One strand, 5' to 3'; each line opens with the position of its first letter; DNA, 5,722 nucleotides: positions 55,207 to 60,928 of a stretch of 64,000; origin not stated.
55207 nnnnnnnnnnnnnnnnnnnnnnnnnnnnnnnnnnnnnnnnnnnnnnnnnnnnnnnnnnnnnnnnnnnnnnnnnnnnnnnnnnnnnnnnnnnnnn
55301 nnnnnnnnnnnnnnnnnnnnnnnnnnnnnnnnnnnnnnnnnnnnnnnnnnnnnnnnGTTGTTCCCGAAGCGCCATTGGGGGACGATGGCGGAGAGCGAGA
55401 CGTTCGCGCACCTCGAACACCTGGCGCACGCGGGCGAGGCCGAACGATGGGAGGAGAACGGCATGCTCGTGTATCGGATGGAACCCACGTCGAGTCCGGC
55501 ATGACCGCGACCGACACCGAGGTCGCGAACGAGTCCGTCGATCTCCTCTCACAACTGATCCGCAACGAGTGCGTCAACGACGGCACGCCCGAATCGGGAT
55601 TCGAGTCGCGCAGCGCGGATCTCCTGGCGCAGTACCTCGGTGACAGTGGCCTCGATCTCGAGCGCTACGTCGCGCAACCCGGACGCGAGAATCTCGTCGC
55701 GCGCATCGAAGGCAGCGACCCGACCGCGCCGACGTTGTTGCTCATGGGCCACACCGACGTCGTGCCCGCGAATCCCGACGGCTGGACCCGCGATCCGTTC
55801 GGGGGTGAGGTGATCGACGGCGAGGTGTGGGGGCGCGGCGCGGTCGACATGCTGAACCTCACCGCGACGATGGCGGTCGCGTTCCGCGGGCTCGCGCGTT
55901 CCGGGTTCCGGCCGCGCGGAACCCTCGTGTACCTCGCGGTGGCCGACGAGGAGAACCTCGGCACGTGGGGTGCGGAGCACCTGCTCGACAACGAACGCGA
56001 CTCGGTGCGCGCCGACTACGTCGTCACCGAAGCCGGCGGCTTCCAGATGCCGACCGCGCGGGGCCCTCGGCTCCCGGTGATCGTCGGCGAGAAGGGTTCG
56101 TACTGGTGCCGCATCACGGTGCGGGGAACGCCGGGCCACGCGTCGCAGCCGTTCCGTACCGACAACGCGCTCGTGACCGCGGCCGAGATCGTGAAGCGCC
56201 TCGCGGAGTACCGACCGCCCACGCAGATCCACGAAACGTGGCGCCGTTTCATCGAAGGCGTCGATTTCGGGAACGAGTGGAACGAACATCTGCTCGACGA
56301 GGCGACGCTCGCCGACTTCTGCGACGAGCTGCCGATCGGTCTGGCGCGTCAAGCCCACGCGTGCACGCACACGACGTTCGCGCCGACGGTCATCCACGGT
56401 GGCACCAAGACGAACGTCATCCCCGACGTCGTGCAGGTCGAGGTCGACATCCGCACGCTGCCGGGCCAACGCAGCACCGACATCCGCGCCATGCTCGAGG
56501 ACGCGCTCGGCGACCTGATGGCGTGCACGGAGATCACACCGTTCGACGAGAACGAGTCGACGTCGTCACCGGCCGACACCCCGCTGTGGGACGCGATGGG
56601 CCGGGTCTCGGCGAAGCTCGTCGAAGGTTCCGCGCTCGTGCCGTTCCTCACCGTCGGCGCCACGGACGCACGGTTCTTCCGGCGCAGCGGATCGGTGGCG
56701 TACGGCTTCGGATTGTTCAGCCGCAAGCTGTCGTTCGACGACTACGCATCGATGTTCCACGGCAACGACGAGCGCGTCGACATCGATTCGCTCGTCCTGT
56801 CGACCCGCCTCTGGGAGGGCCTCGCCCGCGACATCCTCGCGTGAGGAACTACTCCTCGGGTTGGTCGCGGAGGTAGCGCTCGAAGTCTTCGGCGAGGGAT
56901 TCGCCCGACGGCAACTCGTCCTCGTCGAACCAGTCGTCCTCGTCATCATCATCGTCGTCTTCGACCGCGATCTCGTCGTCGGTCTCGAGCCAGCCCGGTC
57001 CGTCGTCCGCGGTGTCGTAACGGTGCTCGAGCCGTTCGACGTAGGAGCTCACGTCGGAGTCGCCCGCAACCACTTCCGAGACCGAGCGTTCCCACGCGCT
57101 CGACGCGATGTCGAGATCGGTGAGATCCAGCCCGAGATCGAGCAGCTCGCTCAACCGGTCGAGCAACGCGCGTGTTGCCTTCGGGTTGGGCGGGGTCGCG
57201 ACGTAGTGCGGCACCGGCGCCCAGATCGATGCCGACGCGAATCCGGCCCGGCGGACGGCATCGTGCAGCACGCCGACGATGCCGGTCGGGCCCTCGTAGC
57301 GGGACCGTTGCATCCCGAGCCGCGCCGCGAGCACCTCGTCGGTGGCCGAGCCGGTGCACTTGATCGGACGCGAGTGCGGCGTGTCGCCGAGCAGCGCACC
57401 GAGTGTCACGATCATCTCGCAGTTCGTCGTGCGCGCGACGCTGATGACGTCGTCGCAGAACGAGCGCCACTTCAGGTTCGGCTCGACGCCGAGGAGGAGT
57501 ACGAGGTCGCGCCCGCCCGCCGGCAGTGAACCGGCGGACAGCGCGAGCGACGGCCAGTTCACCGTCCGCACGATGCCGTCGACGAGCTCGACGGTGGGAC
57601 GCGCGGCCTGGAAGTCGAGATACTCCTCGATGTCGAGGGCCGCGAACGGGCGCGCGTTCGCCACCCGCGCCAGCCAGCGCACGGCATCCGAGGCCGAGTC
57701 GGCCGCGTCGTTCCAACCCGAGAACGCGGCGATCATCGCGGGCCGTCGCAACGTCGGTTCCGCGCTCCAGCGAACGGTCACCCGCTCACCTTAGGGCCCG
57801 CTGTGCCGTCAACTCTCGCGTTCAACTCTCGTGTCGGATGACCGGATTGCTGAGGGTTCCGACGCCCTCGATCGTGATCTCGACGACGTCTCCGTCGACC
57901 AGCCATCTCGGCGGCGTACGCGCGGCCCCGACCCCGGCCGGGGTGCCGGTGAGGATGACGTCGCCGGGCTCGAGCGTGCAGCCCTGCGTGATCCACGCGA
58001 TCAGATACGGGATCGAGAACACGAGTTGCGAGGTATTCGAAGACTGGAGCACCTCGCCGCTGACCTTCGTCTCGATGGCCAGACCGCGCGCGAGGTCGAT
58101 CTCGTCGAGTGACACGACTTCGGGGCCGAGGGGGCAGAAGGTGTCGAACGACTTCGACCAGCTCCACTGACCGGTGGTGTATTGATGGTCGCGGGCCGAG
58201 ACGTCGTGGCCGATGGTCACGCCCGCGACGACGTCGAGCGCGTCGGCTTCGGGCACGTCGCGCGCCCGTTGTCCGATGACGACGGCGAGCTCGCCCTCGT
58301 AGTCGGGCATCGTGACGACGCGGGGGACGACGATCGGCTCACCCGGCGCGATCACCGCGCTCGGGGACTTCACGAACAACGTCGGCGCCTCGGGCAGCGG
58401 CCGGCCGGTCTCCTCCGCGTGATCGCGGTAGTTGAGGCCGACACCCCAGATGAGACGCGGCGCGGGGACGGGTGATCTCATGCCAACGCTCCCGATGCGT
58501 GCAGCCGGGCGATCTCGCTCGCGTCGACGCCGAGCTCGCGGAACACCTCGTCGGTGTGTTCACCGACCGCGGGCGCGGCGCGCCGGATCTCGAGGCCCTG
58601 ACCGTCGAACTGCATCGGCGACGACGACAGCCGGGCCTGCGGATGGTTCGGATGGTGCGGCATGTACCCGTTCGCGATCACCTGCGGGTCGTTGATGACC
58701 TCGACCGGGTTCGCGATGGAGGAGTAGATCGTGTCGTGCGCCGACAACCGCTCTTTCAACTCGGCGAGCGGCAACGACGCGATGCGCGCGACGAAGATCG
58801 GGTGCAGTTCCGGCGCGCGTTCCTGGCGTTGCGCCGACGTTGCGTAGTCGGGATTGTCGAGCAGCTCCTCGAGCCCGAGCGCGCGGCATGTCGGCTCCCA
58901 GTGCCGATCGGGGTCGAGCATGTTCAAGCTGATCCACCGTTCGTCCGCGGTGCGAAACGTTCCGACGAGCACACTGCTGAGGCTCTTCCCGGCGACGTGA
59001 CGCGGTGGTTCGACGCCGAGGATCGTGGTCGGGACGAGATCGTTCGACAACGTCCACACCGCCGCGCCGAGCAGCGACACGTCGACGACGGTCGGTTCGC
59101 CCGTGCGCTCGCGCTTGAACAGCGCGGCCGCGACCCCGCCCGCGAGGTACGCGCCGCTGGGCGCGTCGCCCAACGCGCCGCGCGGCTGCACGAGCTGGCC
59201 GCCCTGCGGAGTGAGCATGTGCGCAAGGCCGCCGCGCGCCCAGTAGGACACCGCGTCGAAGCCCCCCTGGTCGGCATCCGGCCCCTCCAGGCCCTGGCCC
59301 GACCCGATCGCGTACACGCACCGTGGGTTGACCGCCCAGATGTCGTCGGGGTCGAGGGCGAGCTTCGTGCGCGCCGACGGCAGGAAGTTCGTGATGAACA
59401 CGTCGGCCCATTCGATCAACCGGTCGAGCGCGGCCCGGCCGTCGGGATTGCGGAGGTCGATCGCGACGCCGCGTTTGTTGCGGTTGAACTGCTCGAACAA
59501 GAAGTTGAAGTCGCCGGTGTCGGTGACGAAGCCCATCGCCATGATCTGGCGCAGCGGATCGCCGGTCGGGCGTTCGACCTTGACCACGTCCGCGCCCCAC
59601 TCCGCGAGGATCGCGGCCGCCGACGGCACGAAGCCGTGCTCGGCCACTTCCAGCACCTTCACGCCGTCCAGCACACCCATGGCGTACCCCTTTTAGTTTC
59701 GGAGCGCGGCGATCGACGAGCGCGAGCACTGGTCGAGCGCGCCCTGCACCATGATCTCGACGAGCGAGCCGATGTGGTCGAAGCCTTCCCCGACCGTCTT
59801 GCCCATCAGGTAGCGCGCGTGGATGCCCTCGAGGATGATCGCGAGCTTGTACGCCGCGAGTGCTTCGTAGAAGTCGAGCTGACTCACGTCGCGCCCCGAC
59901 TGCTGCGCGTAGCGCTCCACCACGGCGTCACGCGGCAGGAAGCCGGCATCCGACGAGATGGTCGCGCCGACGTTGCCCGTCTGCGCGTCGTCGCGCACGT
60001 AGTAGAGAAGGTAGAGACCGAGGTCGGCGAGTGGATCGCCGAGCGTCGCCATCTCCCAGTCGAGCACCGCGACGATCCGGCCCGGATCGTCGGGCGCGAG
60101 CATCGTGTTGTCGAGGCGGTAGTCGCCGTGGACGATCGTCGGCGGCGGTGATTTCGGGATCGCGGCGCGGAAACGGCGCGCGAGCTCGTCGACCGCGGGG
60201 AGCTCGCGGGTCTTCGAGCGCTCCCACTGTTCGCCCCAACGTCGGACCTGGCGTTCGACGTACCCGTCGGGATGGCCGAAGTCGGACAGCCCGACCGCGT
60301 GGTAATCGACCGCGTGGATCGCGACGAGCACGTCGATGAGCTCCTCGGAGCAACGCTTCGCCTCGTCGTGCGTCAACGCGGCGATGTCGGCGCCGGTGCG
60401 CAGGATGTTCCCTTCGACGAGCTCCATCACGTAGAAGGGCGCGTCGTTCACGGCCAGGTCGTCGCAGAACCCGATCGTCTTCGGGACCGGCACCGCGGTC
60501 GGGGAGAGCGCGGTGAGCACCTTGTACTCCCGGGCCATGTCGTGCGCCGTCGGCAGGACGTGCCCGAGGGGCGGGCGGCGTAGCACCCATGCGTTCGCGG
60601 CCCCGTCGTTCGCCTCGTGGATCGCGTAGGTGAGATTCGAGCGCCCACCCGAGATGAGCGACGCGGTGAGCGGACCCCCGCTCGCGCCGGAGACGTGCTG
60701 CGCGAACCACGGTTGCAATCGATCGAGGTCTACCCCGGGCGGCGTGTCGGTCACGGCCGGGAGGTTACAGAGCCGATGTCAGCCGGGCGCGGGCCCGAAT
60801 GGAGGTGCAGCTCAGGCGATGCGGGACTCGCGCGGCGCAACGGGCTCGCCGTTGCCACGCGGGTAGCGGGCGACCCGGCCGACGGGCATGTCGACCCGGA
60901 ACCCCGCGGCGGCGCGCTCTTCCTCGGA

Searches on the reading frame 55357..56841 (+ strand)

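Call 22: search_protein_families(library=pfam, proteins=[window:55357-56841:+], max_evalue=0.0001)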
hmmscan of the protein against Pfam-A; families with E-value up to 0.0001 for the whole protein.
window:55357-56841:+ (495 aa): 3 families
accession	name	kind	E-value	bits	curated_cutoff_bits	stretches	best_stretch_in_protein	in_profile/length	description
PF01546.33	Peptidase_M20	-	7.3e-28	98.3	24.6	1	128-491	1-205/206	Peptidase family M20/M25/M40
PF07687.19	M20_dimer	-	7.1e-22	77.8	21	1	243-386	1-101/107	Peptidase dimerisation domain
PF04389.22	Peptidase_M28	-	3.4e-09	37.2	21.3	1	112-217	1-86/193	Peptidase family M28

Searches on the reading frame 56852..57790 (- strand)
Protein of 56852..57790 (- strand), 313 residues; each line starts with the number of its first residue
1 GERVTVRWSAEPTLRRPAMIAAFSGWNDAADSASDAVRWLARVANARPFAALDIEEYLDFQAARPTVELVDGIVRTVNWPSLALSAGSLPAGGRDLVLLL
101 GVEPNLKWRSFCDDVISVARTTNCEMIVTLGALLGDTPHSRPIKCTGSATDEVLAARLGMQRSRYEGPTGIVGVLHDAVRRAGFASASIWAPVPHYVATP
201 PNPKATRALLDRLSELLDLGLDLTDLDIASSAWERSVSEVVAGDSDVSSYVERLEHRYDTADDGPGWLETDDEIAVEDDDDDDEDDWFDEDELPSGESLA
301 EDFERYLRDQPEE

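Call 22: search_protein_families(library=pfam, proteins=[window:56852-57790:-], max_evalue=0.0001)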
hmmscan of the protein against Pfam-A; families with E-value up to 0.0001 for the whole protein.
window:56852-57790:- (313 aa): 1 family
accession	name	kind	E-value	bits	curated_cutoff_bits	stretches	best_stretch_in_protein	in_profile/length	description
PF09754.15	PAC2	-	7.3e-54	183.3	25.8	1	22-240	1-214/215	PAC2 family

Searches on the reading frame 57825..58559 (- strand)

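Call 23: search_protein_families(library=pfam, proteins=[window:57825-58559:-], max_evalue=0.0001)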
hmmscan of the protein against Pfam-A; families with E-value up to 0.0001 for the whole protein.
window:57825-58559:- (245 aa): 1 family
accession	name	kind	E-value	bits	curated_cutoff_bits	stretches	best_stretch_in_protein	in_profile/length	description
PF01557.24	FAA_hydrolase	-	3.7e-74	249.4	23.9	1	37-240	2-213/214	Fumarylacetoacetate (FAA) hydrolase C-terminal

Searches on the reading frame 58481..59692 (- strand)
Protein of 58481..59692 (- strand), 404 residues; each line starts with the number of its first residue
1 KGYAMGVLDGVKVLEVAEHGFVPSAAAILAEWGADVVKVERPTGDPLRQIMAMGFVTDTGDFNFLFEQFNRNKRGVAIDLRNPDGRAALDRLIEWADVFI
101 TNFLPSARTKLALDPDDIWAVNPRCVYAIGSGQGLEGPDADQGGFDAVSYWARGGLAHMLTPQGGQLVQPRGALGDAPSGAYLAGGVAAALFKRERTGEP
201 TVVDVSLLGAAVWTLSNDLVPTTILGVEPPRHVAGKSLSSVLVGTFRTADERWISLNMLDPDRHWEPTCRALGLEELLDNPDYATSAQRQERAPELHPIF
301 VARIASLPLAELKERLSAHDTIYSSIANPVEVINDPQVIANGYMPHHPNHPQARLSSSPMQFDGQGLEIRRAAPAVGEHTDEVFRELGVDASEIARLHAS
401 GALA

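Call 23: search_protein_families(library=pfam, proteins=[window:58481-59692:-], max_evalue=0.0001)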
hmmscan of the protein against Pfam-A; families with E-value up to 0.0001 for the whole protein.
window:58481-59692:- (404 aa): 1 family
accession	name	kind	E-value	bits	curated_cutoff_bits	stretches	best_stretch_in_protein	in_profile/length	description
PF02515.22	CoA_transf_3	-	9.1e-94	315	23.3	1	8-380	1-366/366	CoA-transferase family III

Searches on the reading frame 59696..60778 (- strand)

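Call 23: search_protein_families(library=pfam, proteins=[window:59696-60778:-], max_evalue=0.0001)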
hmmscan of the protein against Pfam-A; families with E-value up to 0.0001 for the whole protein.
window:59696-60778:- (361 aa): 1 family
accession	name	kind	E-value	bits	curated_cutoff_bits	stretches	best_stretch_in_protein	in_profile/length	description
PF01636.29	APH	-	7.1e-53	180.3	23.2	1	39-266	2-218/239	Phosphotransferase enzyme family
